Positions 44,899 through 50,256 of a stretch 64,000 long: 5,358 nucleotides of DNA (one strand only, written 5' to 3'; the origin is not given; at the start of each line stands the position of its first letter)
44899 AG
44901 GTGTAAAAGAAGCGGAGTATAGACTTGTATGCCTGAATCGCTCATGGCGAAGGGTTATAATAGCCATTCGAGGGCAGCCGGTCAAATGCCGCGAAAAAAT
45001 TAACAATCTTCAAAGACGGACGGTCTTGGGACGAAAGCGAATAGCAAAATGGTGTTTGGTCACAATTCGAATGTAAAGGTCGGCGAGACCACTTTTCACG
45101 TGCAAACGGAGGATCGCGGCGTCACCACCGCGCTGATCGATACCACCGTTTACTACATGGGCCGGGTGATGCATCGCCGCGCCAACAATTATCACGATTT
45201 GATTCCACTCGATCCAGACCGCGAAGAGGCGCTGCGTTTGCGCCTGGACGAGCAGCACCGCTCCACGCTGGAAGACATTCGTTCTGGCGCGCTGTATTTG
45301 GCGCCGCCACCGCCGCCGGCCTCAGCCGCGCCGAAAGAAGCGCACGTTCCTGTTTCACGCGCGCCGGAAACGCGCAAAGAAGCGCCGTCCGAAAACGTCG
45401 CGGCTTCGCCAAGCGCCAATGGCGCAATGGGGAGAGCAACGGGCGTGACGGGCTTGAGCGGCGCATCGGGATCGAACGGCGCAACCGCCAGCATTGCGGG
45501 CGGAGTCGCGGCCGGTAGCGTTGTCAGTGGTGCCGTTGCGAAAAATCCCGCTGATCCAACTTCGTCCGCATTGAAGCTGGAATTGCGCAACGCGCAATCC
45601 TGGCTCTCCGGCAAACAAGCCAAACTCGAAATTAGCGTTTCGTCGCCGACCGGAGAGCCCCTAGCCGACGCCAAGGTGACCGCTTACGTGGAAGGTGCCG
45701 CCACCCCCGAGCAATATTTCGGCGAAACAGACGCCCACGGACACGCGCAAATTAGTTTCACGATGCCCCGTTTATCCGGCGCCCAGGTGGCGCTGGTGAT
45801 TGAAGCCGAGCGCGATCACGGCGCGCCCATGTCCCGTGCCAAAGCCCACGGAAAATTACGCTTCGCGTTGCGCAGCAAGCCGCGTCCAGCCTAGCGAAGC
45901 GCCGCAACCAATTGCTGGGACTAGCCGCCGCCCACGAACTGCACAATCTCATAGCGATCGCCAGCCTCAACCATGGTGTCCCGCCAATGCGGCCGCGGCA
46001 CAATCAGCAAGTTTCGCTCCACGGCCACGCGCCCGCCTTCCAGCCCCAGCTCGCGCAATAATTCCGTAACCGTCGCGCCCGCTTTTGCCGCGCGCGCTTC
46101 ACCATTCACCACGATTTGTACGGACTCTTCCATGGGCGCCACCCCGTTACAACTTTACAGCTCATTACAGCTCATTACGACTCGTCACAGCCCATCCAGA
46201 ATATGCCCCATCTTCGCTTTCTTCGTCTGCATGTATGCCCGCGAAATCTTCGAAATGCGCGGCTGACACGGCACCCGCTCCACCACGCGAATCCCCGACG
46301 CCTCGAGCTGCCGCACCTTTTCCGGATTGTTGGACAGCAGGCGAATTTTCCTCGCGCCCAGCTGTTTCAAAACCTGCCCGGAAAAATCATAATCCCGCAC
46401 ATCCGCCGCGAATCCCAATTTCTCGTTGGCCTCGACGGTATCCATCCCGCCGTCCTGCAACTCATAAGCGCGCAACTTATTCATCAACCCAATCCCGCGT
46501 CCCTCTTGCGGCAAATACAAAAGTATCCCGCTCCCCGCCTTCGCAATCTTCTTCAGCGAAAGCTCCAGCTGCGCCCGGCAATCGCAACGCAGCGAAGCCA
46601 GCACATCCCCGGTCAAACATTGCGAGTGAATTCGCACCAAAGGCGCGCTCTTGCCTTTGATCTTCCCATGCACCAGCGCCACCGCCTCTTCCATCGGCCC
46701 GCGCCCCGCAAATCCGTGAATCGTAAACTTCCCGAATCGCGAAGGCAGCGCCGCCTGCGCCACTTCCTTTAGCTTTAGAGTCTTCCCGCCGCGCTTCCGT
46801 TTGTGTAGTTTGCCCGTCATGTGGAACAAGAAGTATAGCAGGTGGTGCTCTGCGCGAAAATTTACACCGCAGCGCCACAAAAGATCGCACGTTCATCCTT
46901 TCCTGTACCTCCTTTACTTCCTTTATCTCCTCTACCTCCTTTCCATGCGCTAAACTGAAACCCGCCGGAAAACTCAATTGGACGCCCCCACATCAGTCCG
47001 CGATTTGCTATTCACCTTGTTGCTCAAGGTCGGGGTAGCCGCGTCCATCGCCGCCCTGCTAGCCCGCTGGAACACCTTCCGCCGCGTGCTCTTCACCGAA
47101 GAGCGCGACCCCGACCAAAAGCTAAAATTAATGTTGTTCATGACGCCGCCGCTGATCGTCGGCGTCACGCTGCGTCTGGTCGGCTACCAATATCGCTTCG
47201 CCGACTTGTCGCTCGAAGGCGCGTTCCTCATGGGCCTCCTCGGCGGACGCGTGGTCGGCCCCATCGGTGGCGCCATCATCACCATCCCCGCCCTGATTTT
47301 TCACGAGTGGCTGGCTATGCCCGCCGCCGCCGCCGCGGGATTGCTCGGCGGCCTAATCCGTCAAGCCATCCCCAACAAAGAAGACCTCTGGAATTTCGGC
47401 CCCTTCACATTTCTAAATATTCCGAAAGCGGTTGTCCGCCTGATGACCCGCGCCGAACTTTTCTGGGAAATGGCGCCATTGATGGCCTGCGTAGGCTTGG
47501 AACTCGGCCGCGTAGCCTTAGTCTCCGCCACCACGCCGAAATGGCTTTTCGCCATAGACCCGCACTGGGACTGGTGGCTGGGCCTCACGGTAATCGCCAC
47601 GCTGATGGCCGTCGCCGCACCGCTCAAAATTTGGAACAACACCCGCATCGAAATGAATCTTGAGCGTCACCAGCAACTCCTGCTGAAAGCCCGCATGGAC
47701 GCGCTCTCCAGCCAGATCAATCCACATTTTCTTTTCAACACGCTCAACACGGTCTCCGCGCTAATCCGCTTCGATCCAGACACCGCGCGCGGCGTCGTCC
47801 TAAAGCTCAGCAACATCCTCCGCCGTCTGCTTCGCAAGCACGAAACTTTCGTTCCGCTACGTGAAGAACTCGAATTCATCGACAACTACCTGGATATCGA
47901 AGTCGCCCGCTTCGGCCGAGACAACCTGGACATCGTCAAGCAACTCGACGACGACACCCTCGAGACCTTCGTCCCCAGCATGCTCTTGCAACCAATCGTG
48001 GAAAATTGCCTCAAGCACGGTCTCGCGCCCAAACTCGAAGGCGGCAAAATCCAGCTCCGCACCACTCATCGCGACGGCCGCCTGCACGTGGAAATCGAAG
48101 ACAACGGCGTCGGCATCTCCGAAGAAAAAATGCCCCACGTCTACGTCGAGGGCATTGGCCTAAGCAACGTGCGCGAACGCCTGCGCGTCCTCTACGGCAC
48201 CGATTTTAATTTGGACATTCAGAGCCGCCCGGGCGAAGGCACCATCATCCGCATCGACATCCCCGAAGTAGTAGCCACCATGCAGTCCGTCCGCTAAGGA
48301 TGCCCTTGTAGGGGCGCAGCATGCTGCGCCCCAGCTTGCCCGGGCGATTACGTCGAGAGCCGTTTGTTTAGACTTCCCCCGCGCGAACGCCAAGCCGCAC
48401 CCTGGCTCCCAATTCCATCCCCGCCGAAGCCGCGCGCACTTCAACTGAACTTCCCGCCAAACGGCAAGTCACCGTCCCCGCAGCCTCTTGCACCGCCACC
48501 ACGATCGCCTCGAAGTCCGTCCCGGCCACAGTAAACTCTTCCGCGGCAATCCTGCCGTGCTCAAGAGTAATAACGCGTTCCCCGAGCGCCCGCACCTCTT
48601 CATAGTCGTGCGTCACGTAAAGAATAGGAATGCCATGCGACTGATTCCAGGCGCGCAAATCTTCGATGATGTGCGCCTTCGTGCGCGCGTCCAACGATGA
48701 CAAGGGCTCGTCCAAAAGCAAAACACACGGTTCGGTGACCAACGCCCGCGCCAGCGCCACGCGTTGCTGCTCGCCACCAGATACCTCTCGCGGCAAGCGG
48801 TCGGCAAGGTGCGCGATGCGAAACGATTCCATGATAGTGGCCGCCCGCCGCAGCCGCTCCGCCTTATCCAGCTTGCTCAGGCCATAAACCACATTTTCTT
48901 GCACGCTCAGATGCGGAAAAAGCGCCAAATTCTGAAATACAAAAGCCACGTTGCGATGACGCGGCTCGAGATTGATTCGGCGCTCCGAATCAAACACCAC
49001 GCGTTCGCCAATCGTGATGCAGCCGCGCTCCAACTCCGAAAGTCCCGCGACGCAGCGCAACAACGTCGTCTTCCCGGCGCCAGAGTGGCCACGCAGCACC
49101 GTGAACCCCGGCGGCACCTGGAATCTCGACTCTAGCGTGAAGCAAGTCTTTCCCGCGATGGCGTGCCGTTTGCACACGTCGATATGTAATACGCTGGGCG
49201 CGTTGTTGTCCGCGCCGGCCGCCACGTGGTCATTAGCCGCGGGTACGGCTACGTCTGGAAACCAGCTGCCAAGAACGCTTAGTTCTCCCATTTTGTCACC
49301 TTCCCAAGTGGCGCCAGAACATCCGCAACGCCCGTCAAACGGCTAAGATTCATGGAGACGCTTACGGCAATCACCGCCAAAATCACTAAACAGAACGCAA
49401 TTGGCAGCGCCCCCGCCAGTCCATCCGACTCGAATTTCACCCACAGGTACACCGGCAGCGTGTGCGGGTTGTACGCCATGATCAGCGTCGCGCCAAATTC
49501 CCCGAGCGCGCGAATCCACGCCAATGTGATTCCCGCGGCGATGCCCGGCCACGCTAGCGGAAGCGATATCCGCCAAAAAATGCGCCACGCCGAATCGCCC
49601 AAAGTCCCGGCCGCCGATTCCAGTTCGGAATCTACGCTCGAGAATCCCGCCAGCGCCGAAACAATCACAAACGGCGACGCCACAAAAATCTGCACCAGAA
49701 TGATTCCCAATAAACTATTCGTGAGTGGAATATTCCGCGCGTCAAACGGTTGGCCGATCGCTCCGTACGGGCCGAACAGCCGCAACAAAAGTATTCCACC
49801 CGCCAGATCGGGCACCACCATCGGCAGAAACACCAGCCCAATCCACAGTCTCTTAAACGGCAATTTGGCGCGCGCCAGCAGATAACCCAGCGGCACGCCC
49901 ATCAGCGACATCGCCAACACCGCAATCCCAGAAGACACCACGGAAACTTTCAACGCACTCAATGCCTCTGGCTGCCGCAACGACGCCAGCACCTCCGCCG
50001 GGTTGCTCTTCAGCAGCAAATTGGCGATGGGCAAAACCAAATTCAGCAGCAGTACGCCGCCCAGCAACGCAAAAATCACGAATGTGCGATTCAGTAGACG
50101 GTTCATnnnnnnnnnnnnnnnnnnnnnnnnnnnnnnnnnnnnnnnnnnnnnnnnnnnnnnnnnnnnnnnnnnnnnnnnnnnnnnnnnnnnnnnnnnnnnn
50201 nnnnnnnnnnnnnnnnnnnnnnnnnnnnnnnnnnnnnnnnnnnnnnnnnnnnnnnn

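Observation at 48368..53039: Tat-exported vanadium haloperoxidase heading a WtpA/ModA-type ABC transporter: candidate dedicated vanadate-supply system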

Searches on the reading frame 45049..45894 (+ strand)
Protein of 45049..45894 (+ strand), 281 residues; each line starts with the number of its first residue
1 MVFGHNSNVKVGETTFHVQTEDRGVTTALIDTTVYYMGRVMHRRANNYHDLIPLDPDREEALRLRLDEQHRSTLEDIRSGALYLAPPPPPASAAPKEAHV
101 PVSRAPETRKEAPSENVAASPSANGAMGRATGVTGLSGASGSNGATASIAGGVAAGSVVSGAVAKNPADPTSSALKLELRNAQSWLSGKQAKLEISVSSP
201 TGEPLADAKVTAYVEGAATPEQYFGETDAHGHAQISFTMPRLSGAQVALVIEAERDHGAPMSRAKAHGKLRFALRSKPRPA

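Call 8: search_protein_families(library=pfam, proteins=[window:45049-45894:+], max_evalue=0.001)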
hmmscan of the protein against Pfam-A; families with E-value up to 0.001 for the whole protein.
window:45049-45894:+ (281 aa): 1 family
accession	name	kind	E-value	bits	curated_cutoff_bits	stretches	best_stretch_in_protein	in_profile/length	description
PF17789.7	MG4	-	0.00025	21.6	24.7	1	193-265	18-87/95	Macroglobulin domain MG4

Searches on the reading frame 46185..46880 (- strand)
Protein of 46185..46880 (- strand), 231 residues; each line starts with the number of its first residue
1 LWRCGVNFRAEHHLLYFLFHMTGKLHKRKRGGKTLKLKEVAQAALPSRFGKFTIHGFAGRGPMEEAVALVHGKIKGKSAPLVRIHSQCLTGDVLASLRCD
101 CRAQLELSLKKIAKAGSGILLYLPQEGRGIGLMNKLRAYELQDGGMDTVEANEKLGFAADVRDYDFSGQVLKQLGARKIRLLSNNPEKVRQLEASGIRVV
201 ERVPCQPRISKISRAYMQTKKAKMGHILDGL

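Call 8: search_protein_families(library=pfam, proteins=[window:46185-46880:-], max_evalue=0.001)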
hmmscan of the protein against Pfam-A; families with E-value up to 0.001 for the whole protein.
window:46185-46880:- (231 aa): 1 family
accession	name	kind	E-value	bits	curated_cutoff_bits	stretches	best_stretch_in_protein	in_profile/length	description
PF00925.25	GTP_cyclohydro2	-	1.2e-64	217.3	23.3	1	40-204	3-165/165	GTP cyclohydrolase II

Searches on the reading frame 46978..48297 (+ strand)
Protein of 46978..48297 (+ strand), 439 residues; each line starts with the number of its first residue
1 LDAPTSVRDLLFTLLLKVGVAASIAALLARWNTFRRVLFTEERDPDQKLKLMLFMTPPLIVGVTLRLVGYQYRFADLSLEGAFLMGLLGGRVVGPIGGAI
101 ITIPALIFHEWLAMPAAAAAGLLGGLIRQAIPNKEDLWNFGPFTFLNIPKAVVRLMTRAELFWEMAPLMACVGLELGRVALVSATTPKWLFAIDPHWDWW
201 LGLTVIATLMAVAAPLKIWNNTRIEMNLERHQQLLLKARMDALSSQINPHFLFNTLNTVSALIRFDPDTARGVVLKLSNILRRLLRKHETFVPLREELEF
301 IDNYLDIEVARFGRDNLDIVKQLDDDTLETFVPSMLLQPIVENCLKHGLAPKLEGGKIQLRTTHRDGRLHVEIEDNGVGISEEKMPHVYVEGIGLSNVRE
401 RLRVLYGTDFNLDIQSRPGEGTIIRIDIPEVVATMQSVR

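Call 8: search_protein_families(library=pfam, proteins=[window:46978-48297:+], max_evalue=0.001)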
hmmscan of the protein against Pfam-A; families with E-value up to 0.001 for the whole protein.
window:46978-48297:+ (439 aa): 3 families
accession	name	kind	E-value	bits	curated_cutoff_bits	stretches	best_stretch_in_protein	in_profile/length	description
PF06580.19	His_kinase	-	3.9e-26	91.6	25.2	1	238-314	1-79/81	Histidine kinase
PF02518.31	HATPase_c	-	1.4e-13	51.7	26.4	1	336-430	9-109/111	Histidine kinase-, DNA gyrase B-, and HSP90-like ATPase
PF07694.17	5TM-5TMR_LYT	-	6.4e-05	23.1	24.6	1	33-148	3-120/169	5TMR of 5TMR-LYT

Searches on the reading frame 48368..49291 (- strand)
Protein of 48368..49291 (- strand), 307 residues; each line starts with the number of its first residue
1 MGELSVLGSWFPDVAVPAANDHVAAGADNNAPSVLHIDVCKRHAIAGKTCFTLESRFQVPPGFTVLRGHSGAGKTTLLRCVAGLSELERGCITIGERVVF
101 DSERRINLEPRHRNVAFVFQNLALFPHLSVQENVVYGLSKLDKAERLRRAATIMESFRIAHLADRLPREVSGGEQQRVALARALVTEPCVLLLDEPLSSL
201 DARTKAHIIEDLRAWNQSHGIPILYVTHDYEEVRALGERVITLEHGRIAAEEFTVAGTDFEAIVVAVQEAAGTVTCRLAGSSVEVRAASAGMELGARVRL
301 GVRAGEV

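Call 3: search_protein_families(library=pfam, proteins=[window:48368-49291:-], max_evalue=0.01)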
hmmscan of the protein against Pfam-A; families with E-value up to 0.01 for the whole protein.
window:48368-49291:- (307 aa): 7 families
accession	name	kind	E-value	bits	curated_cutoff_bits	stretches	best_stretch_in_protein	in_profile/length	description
PF00005.33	ABC_tran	-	6.2e-31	108.3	25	1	62-197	11-136/137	ABC transporter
PF13304.12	AAA_21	-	4.6e-05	24.1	27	0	161-232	229-302/304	AAA domain, putative AbiEii toxin, Type IV TA system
PF13191.12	AAA_16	-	0.00084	20.3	32.6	1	58-87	21-51/167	AAA ATPase domain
PF13401.12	AAA_22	-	0.0018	19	27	0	61-130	5-33/130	AAA domain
PF13476.12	AAA_23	-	0.0041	18.2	27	1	57-81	15-39/201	AAA domain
PF02463.25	SMC_N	-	0.0042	17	40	0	56-233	19-202/220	RecF/RecN/SMC N terminal domain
PF03193.22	RsgA_GTPase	-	0.0062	16.8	30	0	39-88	86-133/174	RsgA GTPase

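Call 4: search_protein_families(library=ncbifam, proteins=[window:48368-49291:-], max_evalue=0.01)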
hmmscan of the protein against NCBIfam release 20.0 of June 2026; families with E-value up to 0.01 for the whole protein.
window:48368-49291:- (307 aa): 190 families (the best 25 are shown)
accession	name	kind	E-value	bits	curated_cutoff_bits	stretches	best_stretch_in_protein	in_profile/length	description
TIGR02142.1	modC_ABC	equivalog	1.5e-67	228.3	285.05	1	50-253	11-215/353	molybdenum ABC transporter ATP-binding protein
NF008355.0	PRK11144.1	equivalog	1.1e-55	189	434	1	47-251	11-210/353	molybdenum ABC transporter ATP-binding protein ModC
NF040840.2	tungstate_WtpC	equivalog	1.6e-55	188.8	440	1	63-249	28-210/347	tungstate ABC transporter ATP-binding protein WtpC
NF040933.2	ABC_arch_GlcV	equivalog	5.1e-53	180.2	450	1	64-249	35-221/357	glucose ABC transporter ATP-binding protein GlcV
NF008653.0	PRK11650.1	subfamily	7.2e-53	179.9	432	1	63-248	32-213/357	sn-glycerol-3-phosphate ABC transporter ATP-binding protein UgpC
TIGR03265.1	PhnT2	equivalog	2.7e-52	178.1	457.7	1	63-249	32-214/353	putative 2-aminoethylphosphonate ABC transporter ATP-binding protein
TIGR01187.1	potA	subfamily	4.4e-51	173.9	355.6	1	67-250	2-181/325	polyamine ABC transporter ATP-binding protein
NF006987.0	PRK09452.1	equivalog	7.1e-50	169.8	482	1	63-250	45-228/378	spermidine/putrescine ABC transporter ATP-binding protein PotA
TIGR03258.1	PhnT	equivalog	1.3e-47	162.6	499.15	1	66-251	39-221/359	2-aminoethylphosphonate ABC transport system ATP-binding subunit PhnT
NF008233.0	PRK11000.1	equivalog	1.4e-46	159.1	568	1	63-249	31-213/369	maltose/maltodextrin ABC transporter ATP-binding protein MalK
TIGR00968.1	3a0106s01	subfamily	1.4e-46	158.9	342.75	1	57-249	21-210/237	sulfate ABC transporter ATP-binding protein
NF008513.0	PRK11432.1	equivalog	3e-45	154.7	496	1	64-249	35-216/351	ferric ABC transporter ATP-binding protein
NF043075.1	MMSYN1_0197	equivalog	2.6e-44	151.6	550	1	63-249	30-212/341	spermidine/putrescine ABC transporter ATP-binding protein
NF008105.0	PRK10851.1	equivalog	3.6e-43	147.6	502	1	64-249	31-216/362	sulfate/thiosulfate ABC transporter ATP-binding protein CysA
TIGR01186.1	proV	subfamily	7.2e-41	140.5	326.6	1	63-248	21-208/363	betaine/proline/choline family ABC transporter ATP-binding protein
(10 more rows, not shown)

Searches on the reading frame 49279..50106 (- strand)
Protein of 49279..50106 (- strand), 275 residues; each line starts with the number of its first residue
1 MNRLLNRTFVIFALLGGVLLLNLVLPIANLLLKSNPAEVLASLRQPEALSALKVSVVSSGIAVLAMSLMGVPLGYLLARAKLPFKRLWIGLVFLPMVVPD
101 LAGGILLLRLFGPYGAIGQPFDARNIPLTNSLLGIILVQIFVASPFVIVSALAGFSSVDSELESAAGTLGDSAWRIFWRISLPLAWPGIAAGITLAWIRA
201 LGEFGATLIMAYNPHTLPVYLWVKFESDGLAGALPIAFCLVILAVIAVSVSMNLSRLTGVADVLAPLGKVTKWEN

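Call 3: search_protein_families(library=pfam, proteins=[window:49279-50106:-], max_evalue=0.01)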
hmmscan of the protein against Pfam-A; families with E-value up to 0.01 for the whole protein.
window:49279-50106:- (275 aa): 1 family
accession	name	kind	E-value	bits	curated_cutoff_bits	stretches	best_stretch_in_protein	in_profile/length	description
PF00528.27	BPD_transp_1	-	3.2e-16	60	26.4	1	70-249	1-173/184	Binding-protein-dependent transport system inner membrane component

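Call 4: search_protein_families(library=ncbifam, proteins=[window:49279-50106:-], max_evalue=0.01)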
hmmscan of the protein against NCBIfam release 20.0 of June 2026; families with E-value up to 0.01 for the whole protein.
window:49279-50106:- (275 aa): 33 families (the best 25 are shown)
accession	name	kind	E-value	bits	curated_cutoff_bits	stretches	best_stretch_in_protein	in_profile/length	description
NF040839.1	tungstate_WtpB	equivalog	1.5e-58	198.4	340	1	10-248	4-241/251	tungstate ABC transporter permease WtpB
TIGR01581.1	Mo_ABC_porter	hypoth_equivalog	3.8e-58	196.6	210.3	1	30-248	1-223/225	ABC transporter permease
TIGR00969.1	3a0106s02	subfamily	5.3e-41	140.9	240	1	12-254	20-269/272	sulfate ABC transporter permease subunit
TIGR02141.1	modB_ABC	equivalog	1.1e-39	136.3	182.6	1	54-255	2-206/208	molybdate ABC transporter permease subunit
TIGR02139.1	permease_CysT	equivalog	5.8e-34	117.9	246.1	1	19-248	16-252/265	sulfate ABC transporter permease subunit CysT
NF006939.0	PRK09421.1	equivalog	6.6e-33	114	262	1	46-257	6-223/230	molybdate ABC transporter permease subunit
TIGR02140.1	permease_CysW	equivalog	2.4e-32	112.5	329.1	1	11-254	6-255/261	sulfate ABC transporter permease subunit CysW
NF008208.0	PRK10971.1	equivalog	1.6e-25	90.1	415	1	21-213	26-221/277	sulfate/thiosulfate ABC transporter permease CysT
NF008620.0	PRK11602.1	equivalog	1.6e-24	86.7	442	1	20-252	31-270/291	sulfate/thiosulfate ABC transporter permease CysW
TIGR03262.1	PhnU2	equivalog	1.1e-18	67.2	593.25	1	16-256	11-258/546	putative 2-aminoethylphosphonate ABC transporter permease subunit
NF011624.0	PRK15050.1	equivalog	5.3e-17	61.9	247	1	41-246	64-277/297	2-aminoethylphosphonate ABC transporter permease subunit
TIGR03226.1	PhnU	equivalog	8.5e-16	58.3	283.45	1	52-251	97-300/311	2-aminoethylphosphonate ABC transporter permease subunit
NF038017.1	ABC_perm1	subfamily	1.6e-12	47.8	100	1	57-211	3-150/184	ABC transporter permease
NF007044.0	PRK09497.1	equivalog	3.2e-12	46.5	348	1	40-206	53-224/285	spermidine/putrescine ABC transporter permease PotB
NF043074.1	MMSYN1_0196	equivalog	2.6e-11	43.3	350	1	9-201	24-207/277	spermidine/putrescine ABC transporter permease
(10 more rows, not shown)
